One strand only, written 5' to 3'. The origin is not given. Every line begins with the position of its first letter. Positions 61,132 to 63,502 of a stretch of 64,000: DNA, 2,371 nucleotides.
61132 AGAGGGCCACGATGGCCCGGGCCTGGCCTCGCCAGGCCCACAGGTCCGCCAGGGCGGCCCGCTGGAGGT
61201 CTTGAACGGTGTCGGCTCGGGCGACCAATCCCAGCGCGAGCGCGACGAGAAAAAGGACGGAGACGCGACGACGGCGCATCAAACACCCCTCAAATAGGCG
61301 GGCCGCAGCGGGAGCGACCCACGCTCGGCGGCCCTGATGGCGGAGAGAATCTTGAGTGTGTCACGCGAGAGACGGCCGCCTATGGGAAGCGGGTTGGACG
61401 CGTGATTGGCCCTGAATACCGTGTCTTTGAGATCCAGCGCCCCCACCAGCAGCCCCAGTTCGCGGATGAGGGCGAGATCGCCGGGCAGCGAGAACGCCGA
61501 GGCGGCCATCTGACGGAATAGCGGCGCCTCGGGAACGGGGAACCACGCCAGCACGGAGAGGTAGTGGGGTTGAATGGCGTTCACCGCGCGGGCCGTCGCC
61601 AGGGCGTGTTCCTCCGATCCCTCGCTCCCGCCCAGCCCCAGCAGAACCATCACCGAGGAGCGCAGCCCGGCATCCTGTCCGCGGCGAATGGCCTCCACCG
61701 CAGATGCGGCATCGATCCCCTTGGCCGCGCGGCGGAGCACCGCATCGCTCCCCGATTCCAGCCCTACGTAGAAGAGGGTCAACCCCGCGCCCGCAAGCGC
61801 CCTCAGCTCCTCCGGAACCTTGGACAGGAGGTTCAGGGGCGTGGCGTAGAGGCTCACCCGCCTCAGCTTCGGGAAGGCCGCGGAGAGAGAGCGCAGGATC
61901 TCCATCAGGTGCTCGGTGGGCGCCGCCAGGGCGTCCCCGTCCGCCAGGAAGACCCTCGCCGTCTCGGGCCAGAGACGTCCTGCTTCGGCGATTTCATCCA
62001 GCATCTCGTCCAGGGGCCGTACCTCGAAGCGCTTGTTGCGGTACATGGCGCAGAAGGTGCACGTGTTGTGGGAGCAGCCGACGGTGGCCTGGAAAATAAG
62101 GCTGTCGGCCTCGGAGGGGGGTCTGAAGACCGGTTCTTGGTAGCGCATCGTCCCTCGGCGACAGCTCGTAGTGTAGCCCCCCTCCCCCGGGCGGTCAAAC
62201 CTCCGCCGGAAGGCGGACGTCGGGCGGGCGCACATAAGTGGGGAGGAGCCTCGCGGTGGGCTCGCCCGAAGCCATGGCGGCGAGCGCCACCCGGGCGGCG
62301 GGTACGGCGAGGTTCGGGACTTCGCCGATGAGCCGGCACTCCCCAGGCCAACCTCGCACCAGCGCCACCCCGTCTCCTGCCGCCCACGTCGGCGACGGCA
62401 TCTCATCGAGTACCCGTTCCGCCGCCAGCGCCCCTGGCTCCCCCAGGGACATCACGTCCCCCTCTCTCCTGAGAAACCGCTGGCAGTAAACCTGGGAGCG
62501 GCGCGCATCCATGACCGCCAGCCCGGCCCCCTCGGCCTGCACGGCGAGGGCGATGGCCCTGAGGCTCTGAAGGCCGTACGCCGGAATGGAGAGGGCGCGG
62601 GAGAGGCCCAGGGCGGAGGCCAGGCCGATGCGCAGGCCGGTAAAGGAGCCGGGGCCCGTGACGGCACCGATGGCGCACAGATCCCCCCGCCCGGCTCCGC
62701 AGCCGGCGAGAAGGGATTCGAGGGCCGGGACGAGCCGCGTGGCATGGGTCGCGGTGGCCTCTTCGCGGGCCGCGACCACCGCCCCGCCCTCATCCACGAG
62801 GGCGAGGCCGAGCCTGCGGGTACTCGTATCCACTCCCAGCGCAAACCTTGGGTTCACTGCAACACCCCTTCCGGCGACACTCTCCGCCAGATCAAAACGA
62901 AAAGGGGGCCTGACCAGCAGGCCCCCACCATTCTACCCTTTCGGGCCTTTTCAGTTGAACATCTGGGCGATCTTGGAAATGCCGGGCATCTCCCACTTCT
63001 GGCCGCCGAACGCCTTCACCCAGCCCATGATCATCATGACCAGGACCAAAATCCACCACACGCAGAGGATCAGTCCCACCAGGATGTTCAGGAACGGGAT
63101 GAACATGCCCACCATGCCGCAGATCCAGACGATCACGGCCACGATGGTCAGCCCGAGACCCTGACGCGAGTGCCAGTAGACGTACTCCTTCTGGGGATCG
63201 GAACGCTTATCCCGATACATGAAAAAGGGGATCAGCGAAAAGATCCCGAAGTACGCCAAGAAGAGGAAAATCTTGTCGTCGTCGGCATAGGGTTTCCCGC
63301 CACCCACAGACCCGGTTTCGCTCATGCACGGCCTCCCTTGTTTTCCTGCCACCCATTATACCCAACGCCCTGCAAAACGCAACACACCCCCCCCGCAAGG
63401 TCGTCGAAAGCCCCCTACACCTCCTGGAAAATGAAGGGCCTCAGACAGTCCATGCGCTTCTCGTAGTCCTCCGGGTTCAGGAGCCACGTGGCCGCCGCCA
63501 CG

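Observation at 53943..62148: Radical-SAM gene coupled to two tandem ~1220-aa TPR/transglutaminase-like paralogs, one Cys-containing and one apparently Cys-less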

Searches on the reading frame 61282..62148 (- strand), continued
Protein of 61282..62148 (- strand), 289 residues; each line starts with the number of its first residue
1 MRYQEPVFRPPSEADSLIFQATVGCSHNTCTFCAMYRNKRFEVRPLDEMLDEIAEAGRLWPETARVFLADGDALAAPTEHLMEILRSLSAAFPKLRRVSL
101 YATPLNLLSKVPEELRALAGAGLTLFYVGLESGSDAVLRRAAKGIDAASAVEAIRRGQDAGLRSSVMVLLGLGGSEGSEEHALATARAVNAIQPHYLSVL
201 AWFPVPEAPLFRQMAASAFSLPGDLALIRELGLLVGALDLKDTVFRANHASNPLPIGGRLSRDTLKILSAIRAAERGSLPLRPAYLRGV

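Call 88: find_encoding_contigs(protein=P0074, flank=10000, max_places=1)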
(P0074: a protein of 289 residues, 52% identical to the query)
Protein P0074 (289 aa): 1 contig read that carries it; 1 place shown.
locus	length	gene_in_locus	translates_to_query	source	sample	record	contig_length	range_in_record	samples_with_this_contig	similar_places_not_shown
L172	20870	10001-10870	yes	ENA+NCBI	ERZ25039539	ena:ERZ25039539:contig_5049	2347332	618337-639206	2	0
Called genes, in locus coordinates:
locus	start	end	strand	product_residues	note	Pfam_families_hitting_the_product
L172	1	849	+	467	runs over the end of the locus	PF13646:HEAT_2 (weak)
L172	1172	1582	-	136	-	PF22091:DUF6941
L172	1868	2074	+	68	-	-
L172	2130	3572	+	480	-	PF00753:Lactamase_B, PF12706:Lactamase_B_2, PF10996:Beta-Casp, PF07521:RMMBL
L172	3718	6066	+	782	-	PF02190:LON_substr_bdg, PF00004:AAA, PF07728:AAA_5, PF22667:Lon_lid, PF05362:Lon_C, PF13541:ChlI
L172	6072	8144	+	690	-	PF01663:Phosphodiest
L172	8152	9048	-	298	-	PF00226:DnaJ, PF01556:DnaJ_C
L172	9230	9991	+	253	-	PF00149:Metallophos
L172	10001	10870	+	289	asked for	PF04055:Radical_SAM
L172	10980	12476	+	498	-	PF02113:Peptidase_S13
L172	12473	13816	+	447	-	PF05496:RuvB_N, PF13191:AAA_16 (faint), PF00004:AAA, PF07728:AAA_5 (faint), PF13401:AAA_22 (faint), PF16193:AAA_assoc_2, PF12002:MgsA_C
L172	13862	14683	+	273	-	PF00459:Inositol_P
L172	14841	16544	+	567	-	PF13625:Helicase_C_3, PF04851:ResIII, PF16203:ERCC3_RAD25_C, PF00271:Helicase_C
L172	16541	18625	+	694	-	PF13625:Helicase_C_3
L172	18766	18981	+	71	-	-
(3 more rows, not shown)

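Call 91: search_protein_families(library=pfam, alignment_id=A8, max_evalue=0.00001)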
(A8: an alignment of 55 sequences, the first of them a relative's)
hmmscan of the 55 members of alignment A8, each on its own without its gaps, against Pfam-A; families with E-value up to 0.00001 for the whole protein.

A. member 1, L002:10855-12006:+ (384 aa): 1 family
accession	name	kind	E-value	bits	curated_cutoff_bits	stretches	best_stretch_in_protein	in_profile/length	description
PF00246.29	Peptidase_M14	-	4.9e-17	62.9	21.6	1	78-212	2-134/286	Zinc carboxypeptidase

B. families by the number of members that match (of 55 scanned): 36 families (the first 25 are shown)
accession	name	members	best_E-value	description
PF02113.21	Peptidase_S13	2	9.3e-87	D-Ala-D-Ala carboxypeptidase 3 (S13) family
PF02463.25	SMC_N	2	1.1e-64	RecF/RecN/SMC N terminal domain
PF13393.11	tRNA-synt_His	2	3.2e-44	Histidyl-tRNA synthetase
PF03591.19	AzlC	2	6.9e-34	AzlC protein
PF00072.30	Response_reg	2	3.7e-23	Response regulator receiver domain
PF13476.12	AAA_23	2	6.1e-15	AAA domain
PF03129.25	HGTP_anticodon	2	1.3e-14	Anticodon binding domain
PF00587.30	tRNA-synt_2b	2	5e-11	tRNA synthetase class II core domain (G, H, P, S and T)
PF01979.26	Amidohydro_1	2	6e-09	Amidohydrolase family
PF10974.15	DUF2804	1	5.8e-112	Domain of unknown function (DUF2804)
PF00232.24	Glyco_hydro_1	1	4.1e-70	Glycosyl hydrolase family 1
PF07690.21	MFS_1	1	4.8e-51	Major Facilitator Superfamily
PF03419.18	Peptidase_U4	1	2.9e-44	Sporulation factor SpoIIGA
PF13366.12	PDDEXK_3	1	2.3e-42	PD-(D/E)XK nuclease superfamily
PF01594.21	AI-2E_transport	1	3.1e-39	AI-2E family transporter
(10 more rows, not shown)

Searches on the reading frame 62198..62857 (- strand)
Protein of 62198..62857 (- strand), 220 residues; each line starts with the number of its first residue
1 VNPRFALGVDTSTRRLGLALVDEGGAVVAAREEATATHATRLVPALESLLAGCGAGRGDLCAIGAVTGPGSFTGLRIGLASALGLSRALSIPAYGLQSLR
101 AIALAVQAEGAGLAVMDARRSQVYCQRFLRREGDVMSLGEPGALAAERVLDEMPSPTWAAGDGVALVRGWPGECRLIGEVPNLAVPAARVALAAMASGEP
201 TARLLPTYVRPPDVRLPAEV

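Call 45: search_protein_families(library=pfam, proteins=[window:62198-62857:-], max_evalue=0.01)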
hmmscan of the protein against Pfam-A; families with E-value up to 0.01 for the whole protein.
window:62198-62857:- (220 aa): 1 family
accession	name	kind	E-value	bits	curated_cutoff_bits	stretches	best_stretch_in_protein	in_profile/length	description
PF00814.31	TsaD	-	1.9e-21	77.4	24.8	1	32-150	23-148/264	tRNA N6-adenosine threonylcarbamoyltransferase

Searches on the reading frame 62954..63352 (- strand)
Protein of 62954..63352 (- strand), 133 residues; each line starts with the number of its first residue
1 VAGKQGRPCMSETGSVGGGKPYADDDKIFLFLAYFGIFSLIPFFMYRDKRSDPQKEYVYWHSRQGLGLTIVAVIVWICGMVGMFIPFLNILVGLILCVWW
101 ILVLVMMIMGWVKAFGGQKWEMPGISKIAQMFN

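Call 10: search_protein_families(library=pfam, proteins=[window:62954-63352:-], max_evalue=0.01)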
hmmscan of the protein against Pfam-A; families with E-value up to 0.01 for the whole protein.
window:62954-63352:- (133 aa): 2 families
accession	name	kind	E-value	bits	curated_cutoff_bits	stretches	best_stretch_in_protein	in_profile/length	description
PF09685.15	DUF4870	-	5.7e-07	30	25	1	37-125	24-103/107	Domain of unknown function (DUF4870)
PF03188.21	Cytochrom_B561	-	0.0011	19.7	23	1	35-117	48-129/137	Eukaryotic cytochrome b561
